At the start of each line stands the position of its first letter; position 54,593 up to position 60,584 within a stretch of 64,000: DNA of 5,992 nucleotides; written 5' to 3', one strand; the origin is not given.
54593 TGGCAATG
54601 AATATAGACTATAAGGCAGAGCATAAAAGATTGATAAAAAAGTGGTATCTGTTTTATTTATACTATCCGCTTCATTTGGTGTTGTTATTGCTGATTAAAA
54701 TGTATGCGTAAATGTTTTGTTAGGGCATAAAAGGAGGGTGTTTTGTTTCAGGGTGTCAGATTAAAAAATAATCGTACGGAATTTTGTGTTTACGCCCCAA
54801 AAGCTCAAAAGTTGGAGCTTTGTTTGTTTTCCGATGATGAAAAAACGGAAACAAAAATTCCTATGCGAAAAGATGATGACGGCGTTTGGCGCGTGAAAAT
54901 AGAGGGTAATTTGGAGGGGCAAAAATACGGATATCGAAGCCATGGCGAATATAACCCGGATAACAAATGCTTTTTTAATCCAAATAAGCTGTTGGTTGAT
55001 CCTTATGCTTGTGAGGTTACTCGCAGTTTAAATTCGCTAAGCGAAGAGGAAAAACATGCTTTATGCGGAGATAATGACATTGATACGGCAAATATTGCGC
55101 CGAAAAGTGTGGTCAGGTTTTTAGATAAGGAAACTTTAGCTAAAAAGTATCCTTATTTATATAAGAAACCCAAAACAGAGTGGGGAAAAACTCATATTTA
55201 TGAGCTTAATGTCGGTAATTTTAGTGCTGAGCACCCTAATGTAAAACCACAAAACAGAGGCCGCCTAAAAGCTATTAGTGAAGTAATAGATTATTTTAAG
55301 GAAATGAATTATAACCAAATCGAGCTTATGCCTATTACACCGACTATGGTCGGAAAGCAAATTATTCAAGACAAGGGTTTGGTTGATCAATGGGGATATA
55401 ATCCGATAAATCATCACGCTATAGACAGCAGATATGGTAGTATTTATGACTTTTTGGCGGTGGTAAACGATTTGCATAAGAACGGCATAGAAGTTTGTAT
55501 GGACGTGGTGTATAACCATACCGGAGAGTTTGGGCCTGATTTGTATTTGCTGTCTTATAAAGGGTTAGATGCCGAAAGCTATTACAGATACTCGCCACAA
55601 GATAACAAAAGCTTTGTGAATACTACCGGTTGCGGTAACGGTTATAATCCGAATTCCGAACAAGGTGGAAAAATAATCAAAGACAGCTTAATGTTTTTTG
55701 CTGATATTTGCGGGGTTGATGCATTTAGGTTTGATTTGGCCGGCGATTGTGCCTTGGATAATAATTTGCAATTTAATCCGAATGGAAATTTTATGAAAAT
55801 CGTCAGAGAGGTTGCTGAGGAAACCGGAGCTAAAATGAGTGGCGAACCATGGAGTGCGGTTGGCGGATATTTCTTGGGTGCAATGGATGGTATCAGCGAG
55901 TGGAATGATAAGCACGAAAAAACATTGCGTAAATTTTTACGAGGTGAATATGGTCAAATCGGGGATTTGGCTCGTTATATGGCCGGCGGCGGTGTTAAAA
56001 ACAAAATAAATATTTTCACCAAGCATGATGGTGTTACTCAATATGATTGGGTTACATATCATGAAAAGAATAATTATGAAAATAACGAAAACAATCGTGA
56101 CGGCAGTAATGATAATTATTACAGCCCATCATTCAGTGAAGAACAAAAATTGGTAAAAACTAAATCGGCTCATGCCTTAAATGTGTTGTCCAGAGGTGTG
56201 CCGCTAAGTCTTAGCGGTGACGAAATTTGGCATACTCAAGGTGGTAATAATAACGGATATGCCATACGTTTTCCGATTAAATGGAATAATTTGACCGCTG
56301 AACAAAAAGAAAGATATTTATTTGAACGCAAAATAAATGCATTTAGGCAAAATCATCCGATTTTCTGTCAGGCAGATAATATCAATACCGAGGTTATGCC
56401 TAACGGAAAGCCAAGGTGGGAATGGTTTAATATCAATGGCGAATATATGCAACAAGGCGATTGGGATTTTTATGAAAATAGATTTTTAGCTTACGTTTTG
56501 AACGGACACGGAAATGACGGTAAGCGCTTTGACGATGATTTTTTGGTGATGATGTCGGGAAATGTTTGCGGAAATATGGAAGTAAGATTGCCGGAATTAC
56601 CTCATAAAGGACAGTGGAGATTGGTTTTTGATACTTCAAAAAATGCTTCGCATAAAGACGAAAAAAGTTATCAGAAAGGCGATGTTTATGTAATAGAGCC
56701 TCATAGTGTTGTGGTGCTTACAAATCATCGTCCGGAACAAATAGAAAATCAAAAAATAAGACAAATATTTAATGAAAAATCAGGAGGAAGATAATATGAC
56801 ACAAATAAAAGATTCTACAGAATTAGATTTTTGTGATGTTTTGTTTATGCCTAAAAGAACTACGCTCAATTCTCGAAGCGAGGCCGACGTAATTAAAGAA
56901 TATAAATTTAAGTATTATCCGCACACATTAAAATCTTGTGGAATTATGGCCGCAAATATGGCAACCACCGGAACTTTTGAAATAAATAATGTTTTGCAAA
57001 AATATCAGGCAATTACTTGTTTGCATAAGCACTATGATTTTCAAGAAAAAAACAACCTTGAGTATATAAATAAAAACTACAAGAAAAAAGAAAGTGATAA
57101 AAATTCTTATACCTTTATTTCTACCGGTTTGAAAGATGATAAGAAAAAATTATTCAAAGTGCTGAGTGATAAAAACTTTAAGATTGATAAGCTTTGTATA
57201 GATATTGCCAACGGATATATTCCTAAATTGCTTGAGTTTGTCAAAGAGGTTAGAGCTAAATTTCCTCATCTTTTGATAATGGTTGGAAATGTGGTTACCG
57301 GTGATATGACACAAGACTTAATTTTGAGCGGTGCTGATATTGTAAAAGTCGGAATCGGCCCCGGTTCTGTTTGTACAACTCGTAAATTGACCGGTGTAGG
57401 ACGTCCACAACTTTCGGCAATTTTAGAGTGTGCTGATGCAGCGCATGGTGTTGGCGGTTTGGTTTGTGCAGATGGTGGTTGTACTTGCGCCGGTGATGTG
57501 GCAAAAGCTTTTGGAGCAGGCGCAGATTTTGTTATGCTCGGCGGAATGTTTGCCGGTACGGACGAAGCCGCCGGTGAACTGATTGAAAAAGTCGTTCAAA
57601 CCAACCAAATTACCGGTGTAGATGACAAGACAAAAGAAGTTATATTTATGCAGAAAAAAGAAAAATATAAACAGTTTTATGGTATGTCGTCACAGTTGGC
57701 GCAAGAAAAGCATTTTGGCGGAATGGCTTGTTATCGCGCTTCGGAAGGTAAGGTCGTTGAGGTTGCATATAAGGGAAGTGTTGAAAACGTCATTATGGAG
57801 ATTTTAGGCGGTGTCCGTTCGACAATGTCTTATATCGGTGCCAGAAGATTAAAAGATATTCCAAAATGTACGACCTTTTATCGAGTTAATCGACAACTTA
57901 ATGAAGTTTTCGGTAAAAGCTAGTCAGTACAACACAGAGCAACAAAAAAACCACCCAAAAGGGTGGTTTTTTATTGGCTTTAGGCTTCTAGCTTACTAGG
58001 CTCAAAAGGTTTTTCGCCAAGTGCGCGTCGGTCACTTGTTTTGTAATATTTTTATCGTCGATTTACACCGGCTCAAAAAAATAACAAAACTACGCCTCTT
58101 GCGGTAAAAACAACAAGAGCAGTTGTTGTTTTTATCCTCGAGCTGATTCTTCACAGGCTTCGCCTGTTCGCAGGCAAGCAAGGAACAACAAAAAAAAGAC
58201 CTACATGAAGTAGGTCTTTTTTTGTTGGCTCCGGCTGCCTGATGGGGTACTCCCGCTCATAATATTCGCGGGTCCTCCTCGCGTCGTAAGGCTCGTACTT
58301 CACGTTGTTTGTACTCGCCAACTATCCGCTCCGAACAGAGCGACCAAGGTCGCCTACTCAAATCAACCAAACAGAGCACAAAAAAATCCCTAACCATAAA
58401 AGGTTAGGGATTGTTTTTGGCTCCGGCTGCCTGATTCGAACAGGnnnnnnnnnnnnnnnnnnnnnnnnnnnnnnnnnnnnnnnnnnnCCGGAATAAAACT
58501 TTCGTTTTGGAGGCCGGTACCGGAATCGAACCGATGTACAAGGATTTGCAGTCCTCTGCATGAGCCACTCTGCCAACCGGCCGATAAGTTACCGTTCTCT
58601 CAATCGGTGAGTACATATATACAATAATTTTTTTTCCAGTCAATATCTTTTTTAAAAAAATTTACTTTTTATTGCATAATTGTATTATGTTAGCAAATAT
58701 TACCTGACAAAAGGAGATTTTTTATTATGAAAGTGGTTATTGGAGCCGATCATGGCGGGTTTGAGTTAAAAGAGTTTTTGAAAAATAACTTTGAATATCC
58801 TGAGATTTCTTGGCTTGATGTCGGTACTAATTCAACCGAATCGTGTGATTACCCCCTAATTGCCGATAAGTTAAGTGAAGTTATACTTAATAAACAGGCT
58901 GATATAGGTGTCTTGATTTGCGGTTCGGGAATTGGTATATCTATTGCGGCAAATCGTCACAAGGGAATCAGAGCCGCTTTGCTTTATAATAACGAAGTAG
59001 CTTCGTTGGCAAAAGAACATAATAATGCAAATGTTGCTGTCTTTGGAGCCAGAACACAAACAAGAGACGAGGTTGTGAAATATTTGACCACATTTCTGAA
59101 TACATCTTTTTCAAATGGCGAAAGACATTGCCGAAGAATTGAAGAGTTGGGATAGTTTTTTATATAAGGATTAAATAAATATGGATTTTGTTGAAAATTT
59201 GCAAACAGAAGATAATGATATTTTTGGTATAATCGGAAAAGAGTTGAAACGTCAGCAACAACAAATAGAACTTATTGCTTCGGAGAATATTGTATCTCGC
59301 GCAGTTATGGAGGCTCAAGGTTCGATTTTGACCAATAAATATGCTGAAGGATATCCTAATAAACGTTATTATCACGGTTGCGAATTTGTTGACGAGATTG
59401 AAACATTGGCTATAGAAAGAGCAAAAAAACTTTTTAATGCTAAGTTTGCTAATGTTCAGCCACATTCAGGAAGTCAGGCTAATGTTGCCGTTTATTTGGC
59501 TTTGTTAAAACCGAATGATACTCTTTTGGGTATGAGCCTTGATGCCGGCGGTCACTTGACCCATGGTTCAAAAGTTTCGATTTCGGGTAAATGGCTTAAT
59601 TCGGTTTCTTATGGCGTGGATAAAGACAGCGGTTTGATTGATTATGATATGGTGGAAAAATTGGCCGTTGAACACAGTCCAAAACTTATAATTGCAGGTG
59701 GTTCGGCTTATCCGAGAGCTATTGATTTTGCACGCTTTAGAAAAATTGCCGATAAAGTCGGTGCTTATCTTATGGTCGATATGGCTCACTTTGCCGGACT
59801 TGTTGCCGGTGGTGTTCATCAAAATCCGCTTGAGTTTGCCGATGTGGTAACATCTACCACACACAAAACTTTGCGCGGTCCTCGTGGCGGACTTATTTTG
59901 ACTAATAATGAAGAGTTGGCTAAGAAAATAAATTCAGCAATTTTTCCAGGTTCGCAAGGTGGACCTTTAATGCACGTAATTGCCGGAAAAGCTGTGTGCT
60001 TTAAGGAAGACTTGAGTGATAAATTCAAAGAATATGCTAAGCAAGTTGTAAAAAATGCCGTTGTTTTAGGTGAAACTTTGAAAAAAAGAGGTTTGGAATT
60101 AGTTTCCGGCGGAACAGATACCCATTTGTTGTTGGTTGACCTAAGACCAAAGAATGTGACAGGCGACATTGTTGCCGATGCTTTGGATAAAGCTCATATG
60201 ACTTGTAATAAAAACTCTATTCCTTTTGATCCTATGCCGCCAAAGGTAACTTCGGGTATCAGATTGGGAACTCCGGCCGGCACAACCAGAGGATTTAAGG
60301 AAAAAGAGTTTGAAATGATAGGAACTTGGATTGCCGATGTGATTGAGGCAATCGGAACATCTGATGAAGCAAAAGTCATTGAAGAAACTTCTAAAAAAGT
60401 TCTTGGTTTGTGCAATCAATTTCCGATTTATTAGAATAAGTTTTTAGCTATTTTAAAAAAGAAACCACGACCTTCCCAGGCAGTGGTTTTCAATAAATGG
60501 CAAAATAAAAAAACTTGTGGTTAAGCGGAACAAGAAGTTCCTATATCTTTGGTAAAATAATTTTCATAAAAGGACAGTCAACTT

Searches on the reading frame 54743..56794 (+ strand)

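Call 72: search_protein_families(library=pfam, max_evalue=0.00001, proteins=[window:54743-56794:+])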
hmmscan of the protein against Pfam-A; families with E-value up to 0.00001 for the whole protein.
window:54743-56794:+ (683 aa): 2 families
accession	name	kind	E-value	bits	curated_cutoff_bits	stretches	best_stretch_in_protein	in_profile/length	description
PF02922.24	CBM_48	-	1.1e-17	64.6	22.4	1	10-89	11-83/83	Carbohydrate-binding module 48 (Isoamylase N-terminal domain)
PF00128.31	Alpha-amylase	-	5.3e-13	49.4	22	1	166-264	9-97/446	Alpha amylase, catalytic domain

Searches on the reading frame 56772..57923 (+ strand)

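Call 15: search_protein_families(library=ncbifam, proteins=[window:56772-57923:+])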
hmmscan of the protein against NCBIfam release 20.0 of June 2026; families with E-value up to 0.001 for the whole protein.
window:56772-57923:+ (383 aa): 11 families
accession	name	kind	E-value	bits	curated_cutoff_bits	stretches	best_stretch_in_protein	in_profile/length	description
NF003470.0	PRK05096.1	equivalog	4.4e-143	476.6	397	1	11-382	2-346/347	GMP reductase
TIGR01305.1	GMP_reduct_1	equivalog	4e-125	417.4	492.15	2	12-274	2-258/343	GMP reductase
TIGR01302.1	IMP_dehydrog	equivalog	1.2e-56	192.6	481.5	1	106-363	207-448/450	IMP dehydrogenase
NF005869.0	PRK07807.1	equivalog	4.5e-53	181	549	1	137-363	239-455/479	GuaB1 family IMP dehydrogenase-related protein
NF052358.1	GMPRedGuaB1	equivalog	3.6e-52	178.1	675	1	138-363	240-455/479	GMP reductase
NF003966.0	PRK05458.1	equivalog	9.7e-52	176.3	344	2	16-273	4-247/327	GMP reductase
TIGR01303.1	IMP_DH_rel_1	equivalog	4.5e-47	161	562.75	1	136-363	236-453/475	GuaB1 family IMP dehydrogenase-related protein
TIGR01306.1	GMP_reduct_2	equivalog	2e-41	142.5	465.65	1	18-365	2-307/321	GMP reductase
NF005311.0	PRK06843.1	equivalog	1.7e-40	139.2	779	1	102-372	130-387/404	inosine 5-monophosphate dehydrogenase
NF005493.0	PRK07107.1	equivalog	2.3e-28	99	585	1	100-365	218-471/502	IMP dehydrogenase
TIGR01304.1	IMP_DH_rel_2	equivalog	1.5e-14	54.1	342.1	1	168-269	187-295/365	GuaB3 family IMP dehydrogenase-related protein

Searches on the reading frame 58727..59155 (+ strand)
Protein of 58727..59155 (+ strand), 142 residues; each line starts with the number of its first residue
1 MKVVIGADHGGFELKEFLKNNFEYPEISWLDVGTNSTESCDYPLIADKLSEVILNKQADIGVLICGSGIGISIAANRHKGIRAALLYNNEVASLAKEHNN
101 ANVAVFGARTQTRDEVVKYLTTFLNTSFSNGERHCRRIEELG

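Call 15: search_protein_families(library=ncbifam, proteins=[window:58727-59155:+])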
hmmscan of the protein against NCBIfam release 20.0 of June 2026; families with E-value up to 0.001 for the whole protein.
window:58727-59155:+ (142 aa): 11 families
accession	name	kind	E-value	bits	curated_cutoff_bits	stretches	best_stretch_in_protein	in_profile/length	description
NF004051.0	PRK05571.1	subfamily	9.4e-49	165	135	1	1-141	2-142/149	ribose-5-phosphate isomerase B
TIGR00689.1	rpiB_lacA_lacB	subfamily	1e-42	145.5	88.3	1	3-141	1-139/145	RpiB/LacA/LacB family sugar-phosphate isomerase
TIGR02133.1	RPI_actino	equivalog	2.2e-39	134.7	168.2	1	1-141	1-142/148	ribose-5-phosphate isomerase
TIGR01120.1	rpiB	equivalog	3.5e-37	127.5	138.65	1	2-141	1-139/143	ribose 5-phosphate isomerase B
NF006381.0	PRK08622.1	equivalog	9.3e-27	93.9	234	1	1-140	1-140/171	galactose-6-phosphate isomerase subunit LacB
TIGR01119.1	lacB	equivalog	4.6e-21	75.3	312.55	1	1-134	1-134/171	galactose-6-phosphate isomerase subunit LacB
NF051858.1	EryPhIsonDerIRhiz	equivalog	5.5e-21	75.2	240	1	1-133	1-135/150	D-erythrulose-4-phosphate isomerase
NF009258.0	PRK12615.1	equivalog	6.8e-21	74.9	325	1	1-134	1-134/171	galactose-6-phosphate isomerase subunit LacB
NF006380.0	PRK08621.1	equivalog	1.3e-18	67.7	164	1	1-139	1-136/142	galactose-6-phosphate isomerase subunit LacA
NF009257.0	PRK12613.1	equivalog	2.3e-12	47.2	243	1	1-140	1-136/141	galactose-6-phosphate isomerase subunit LacA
TIGR01118.1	lacA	equivalog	1.3e-10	41.6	181.1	1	1-139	1-136/141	galactose-6-phosphate isomerase subunit LacA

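Call 29: find_encoding_contigs(protein=window:58727-59155:+, flank=10000, max_places=10)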
Protein window:58727-59155:+ (142 aa): 4 contigs read that carry it; 4 places shown.
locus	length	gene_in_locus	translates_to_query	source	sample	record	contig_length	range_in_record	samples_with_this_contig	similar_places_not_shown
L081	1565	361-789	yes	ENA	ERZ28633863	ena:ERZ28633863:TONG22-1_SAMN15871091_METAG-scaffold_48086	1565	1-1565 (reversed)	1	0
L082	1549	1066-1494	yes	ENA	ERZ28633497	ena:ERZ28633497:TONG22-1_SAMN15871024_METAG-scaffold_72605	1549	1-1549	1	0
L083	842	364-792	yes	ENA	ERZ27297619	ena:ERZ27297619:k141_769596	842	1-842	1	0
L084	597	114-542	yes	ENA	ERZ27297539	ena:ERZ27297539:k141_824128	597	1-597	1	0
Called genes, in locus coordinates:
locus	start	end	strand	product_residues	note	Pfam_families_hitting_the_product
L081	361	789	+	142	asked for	PF02502:LacAB_rpiB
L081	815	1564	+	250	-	?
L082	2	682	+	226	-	?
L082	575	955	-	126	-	-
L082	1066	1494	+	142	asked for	PF02502:LacAB_rpiB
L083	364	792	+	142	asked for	PF02502:LacAB_rpiB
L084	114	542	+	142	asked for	PF02502:LacAB_rpiB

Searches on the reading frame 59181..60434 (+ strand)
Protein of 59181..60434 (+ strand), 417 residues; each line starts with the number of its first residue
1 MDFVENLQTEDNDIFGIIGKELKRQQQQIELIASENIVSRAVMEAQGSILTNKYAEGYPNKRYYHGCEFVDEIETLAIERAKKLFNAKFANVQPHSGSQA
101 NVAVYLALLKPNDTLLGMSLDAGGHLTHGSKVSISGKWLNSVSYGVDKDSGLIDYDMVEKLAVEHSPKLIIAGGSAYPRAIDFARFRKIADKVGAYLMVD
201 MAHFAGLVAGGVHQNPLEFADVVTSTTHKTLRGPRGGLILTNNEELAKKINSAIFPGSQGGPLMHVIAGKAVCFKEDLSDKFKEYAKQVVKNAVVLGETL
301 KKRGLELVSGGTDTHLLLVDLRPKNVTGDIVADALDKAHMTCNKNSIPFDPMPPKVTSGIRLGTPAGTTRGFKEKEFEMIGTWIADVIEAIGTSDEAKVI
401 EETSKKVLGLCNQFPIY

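Call 12: find_encoding_contigs(protein=window:59181-60434:+, flank=10000, max_places=10)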
Protein window:59181-60434:+ (417 aa): no gene with exactly this product is on record in the collection.

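Call 15: search_protein_families(library=ncbifam, proteins=[window:59181-60434:+])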
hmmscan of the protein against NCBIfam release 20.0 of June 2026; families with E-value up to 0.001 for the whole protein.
window:59181-60434:+ (417 aa): 10 families
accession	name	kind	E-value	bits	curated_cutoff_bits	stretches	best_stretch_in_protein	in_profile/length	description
NF000586.1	PRK00011.1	subfamily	1.2e-195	650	335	1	11-417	1-404/404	serine hydroxymethyltransferase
NF010094.0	PRK13580.1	equivalog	4.2e-141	470.9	735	2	112-401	168-458/496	glycine hydroxymethyltransferase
TIGR04506.1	F_threo_transal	equivalog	2.8e-37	128.7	650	1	17-388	9-381/609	fluorothreonine transaldolase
TIGR04427.1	PLP_DesI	equivalog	5.1e-07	29.1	650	1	139-252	112-223/390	dTDP-4-dehydro-6-deoxyglucose aminotransferase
NF005394.0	PRK06939.1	equivalog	2.1e-06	26.7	460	1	94-338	108-348/397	glycine C-acetyltransferase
TIGR03588.1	PseC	equivalog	2.1e-05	23.6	423.5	1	145-251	98-208/380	UDP-4-amino-4,6-dideoxy-N-acetyl-beta-L-altrosamine transaminase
TIGR00858.1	bioF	equivalog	0.00011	21.1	426.45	1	95-258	88-253/365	8-amino-7-oxononanoate synthase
NF008658.2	PRK11658.1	equivalog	0.00014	20.7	631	1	140-257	96-210/379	UDP-4-amino-4-deoxy-L-arabinose aminotransferase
TIGR01825.1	gly_Cac_T_rel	subfamily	0.00022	20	535.4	1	80-364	85-359/385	BioF/Kbl family PLP-dependent acyltransferase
TIGR01977.1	am_tr_V_EF2568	hypoth_equivalog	0.00045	19.3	377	1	149-246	121-218/376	cysteine desulfurase family protein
